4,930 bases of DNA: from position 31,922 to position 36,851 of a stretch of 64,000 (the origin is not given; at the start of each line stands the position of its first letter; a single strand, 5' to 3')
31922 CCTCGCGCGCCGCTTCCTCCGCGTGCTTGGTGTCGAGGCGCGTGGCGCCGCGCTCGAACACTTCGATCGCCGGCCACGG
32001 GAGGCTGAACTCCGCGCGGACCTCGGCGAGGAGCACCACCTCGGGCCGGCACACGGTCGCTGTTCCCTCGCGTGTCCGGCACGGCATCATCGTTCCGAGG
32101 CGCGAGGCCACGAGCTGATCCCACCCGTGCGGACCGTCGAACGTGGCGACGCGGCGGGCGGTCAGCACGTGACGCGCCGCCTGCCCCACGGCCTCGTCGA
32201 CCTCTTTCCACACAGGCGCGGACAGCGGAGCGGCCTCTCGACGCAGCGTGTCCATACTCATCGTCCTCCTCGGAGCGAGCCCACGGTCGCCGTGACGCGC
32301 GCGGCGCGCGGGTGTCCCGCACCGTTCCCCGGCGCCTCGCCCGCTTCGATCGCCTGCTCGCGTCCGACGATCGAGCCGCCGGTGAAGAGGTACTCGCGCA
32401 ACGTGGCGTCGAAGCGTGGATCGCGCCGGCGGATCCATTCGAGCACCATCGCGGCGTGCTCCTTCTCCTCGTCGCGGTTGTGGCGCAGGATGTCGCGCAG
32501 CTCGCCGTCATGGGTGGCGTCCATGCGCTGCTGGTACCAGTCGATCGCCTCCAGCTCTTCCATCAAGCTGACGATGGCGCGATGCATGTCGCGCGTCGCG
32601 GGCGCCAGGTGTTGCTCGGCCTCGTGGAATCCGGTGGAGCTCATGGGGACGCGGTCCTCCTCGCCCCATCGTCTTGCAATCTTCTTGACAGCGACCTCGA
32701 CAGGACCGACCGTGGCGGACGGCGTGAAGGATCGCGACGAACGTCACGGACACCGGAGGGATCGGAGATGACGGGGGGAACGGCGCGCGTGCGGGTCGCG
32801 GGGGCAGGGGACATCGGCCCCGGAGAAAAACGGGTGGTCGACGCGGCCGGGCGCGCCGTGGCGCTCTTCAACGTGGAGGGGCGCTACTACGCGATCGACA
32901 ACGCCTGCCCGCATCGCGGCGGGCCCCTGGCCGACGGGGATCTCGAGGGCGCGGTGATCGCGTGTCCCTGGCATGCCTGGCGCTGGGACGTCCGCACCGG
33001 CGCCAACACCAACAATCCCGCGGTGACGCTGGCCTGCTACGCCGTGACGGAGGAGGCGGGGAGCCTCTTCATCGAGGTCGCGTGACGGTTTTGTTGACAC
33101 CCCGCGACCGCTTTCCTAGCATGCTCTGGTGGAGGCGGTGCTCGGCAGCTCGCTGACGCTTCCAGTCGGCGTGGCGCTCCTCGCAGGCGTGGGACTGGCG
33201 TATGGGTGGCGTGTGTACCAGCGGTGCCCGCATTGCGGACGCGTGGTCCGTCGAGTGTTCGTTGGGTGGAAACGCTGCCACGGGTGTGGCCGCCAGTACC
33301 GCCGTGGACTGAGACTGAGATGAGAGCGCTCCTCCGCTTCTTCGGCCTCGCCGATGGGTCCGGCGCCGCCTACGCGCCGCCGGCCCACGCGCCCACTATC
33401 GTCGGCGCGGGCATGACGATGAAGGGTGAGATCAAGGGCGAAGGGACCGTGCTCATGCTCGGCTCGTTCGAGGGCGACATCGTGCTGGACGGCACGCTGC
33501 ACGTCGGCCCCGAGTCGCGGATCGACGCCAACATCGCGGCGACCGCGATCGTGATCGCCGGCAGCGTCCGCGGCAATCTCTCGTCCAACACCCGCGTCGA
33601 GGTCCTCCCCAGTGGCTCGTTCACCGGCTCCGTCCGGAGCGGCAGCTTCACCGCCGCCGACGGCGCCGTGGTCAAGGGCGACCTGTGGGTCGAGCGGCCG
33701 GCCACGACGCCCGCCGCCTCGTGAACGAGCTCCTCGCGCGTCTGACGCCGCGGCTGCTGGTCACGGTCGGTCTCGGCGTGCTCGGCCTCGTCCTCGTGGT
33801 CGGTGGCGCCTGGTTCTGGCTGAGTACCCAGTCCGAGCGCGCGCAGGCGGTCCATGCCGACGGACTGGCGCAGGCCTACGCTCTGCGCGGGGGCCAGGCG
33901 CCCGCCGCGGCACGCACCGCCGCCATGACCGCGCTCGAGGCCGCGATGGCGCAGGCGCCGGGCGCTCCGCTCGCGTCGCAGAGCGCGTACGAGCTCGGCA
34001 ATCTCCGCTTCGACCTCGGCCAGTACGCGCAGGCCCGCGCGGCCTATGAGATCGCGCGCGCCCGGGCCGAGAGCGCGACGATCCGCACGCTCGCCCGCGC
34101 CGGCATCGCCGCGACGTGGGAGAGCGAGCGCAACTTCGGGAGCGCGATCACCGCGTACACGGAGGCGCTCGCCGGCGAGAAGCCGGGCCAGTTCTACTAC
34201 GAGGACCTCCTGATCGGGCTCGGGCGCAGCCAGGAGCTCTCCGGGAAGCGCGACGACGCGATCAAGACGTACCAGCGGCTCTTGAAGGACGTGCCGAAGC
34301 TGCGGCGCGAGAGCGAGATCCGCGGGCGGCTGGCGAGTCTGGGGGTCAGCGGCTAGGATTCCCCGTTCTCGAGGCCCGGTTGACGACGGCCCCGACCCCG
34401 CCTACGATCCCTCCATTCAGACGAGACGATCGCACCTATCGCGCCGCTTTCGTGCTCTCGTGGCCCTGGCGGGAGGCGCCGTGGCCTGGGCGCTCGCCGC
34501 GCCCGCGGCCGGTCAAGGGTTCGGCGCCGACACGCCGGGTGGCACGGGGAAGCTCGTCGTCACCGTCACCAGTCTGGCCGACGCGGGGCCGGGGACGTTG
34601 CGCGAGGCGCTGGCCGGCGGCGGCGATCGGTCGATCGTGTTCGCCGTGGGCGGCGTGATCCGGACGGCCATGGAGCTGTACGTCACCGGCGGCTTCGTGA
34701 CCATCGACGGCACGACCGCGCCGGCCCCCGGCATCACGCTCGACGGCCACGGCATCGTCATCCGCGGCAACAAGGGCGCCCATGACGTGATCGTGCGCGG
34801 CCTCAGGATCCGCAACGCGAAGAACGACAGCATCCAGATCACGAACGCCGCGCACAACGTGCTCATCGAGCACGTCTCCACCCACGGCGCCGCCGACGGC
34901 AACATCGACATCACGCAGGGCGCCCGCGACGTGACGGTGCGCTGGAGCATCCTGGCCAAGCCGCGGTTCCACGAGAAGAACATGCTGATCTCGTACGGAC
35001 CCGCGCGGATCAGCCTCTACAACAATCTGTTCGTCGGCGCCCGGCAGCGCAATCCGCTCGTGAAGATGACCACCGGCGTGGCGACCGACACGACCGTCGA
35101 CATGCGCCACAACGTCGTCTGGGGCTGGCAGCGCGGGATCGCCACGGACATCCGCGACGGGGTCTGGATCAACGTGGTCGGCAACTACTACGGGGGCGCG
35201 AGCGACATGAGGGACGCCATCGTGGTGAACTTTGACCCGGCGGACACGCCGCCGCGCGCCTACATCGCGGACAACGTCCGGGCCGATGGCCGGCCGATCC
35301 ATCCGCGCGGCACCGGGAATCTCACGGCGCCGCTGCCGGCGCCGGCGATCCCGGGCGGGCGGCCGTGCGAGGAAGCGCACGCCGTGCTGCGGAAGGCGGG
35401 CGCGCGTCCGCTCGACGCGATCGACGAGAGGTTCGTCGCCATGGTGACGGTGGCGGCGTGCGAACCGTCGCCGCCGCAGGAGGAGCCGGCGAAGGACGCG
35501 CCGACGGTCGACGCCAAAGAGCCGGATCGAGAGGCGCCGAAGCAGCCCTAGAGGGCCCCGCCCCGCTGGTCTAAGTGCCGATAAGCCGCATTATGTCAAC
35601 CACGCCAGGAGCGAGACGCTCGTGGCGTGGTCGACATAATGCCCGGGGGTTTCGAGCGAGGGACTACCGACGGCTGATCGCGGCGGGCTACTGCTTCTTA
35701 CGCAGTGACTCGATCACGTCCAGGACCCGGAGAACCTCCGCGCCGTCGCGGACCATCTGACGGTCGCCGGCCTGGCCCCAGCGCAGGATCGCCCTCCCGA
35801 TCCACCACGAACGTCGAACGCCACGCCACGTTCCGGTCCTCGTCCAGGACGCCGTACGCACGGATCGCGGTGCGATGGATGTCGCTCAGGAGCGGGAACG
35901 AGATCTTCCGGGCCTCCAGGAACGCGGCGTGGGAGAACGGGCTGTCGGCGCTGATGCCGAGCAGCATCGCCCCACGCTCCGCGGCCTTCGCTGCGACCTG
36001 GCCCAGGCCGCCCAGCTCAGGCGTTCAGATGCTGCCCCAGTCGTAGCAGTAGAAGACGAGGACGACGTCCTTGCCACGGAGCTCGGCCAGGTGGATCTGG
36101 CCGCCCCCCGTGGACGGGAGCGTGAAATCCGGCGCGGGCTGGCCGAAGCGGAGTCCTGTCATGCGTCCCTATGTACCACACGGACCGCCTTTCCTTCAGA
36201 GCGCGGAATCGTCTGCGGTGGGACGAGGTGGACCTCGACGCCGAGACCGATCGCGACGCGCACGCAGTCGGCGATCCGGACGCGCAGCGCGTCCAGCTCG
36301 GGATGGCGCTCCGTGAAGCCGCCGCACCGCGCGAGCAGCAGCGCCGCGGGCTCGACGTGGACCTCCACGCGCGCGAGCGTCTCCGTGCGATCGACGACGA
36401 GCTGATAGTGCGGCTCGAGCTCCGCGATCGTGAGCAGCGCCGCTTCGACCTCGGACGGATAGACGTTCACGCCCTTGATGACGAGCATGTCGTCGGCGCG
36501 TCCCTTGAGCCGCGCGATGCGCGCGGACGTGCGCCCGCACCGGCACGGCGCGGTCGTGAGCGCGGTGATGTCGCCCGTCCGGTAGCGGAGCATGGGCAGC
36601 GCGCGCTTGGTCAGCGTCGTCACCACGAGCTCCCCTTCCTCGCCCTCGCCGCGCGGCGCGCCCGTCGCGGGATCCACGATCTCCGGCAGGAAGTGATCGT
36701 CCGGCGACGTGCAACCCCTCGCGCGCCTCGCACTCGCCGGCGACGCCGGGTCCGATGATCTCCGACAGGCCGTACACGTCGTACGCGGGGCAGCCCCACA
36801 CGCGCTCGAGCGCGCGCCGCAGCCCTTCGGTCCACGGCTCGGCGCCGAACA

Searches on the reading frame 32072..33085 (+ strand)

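Call 66: search_protein_families(library=pfam, proteins=[window:32072-33085:+], max_evalue=0.001)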
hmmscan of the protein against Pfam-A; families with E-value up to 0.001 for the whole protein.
window:32072-33085:+ (337 aa): 3 families
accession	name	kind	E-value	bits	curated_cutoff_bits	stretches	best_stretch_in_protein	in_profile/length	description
PF00355.32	Rieske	-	1.3e-18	67.1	20.3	1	240-323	3-87/88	Rieske [2Fe-2S] domain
PF13806.12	Rieske_2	-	3.7e-09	36.9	27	1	242-333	5-102/104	Rieske-like [2Fe-2S] domain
PF22543.2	Rieske_4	-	7e-09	36.4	28.4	1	252-312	13-77/119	Soluble Rieske-type ferredoxin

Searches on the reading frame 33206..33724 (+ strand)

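Call 66: search_protein_families(library=pfam, proteins=[window:33206-33724:+], max_evalue=0.001)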
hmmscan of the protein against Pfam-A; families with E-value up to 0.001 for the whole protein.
window:33206-33724:+ (172 aa): 1 family
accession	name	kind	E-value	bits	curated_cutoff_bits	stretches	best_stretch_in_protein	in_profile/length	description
PF04519.19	Bactofilin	-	6.6e-21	74.8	27.9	1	64-159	1-96/98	Polymer-forming cytoskeletal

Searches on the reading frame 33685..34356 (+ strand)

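Call 66: search_protein_families(library=pfam, proteins=[window:33685-34356:+], max_evalue=0.001)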
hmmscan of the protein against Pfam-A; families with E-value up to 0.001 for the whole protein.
window:33685-34356:+ (223 aa): 9 families
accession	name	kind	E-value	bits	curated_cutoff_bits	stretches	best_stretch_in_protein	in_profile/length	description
PF13432.12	TPR_16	-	5.5e-07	30.4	32.7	0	102-168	1-63/65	Tetratricopeptide repeat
PF13174.12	TPR_6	-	2.4e-06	28.3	26.3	1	177-205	4-32/33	Tetratricopeptide repeat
PF07719.23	TPR_2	-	2.4e-06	27.7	27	0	101-126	4-29/34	Tetratricopeptide repeat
PF00515.34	TPR_1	-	1.5e-05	25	27.8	0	102-122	5-25/34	Tetratricopeptide repeat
PF14559.12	TPR_19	-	2e-05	25.2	25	0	148-205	4-57/68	Tetratricopeptide repeat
PF13414.12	TPR_11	-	0.00011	22.2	26.8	0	105-122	1-18/42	TPR repeat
PF13428.12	TPR_14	-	0.00013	22.8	23.5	0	174-205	2-33/44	Tetratricopeptide repeat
PF13176.12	TPR_7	-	0.00023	21.4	27.9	0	176-204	2-29/36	Tetratricopeptide repeat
PF13424.12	TPR_12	-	0.00046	20.8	30.1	0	100-163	5-73/77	Tetratricopeptide repeat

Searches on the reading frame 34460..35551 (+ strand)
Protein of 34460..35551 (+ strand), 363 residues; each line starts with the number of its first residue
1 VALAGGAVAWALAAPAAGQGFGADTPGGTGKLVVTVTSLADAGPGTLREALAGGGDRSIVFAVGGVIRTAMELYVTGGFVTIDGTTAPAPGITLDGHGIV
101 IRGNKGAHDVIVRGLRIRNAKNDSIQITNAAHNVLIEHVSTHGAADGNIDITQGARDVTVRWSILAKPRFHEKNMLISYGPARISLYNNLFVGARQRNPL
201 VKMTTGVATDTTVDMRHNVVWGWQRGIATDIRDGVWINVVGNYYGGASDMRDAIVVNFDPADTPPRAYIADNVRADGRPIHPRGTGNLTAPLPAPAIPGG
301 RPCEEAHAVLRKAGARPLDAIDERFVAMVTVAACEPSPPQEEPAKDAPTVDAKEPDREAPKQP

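Call 66: search_protein_families(library=pfam, proteins=[window:34460-35551:+], max_evalue=0.001)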
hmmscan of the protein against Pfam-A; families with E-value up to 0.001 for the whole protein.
window:34460-35551:+ (363 aa): 1 family
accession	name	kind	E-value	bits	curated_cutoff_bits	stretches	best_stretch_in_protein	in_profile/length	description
PF00544.25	Pectate_lyase_4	-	0.00022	21.3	24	0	101-202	56-177/211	Pectate lyase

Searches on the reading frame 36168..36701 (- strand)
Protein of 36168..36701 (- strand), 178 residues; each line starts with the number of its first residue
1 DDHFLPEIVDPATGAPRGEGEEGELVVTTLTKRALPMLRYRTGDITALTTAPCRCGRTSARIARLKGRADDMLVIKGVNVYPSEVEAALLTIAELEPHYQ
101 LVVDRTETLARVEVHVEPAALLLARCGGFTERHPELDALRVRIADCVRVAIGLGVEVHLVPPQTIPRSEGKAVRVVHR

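Call 66: search_protein_families(library=pfam, proteins=[window:36168-36701:-], max_evalue=0.001)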
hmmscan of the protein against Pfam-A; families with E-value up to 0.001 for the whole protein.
window:36168-36701:- (178 aa): 1 family
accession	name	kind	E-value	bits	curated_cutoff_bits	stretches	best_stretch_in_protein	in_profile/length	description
PF14535.12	AMP-binding_C_2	-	3.3e-22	79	25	1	77-177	1-94/96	AMP-binding enzyme C-terminal domain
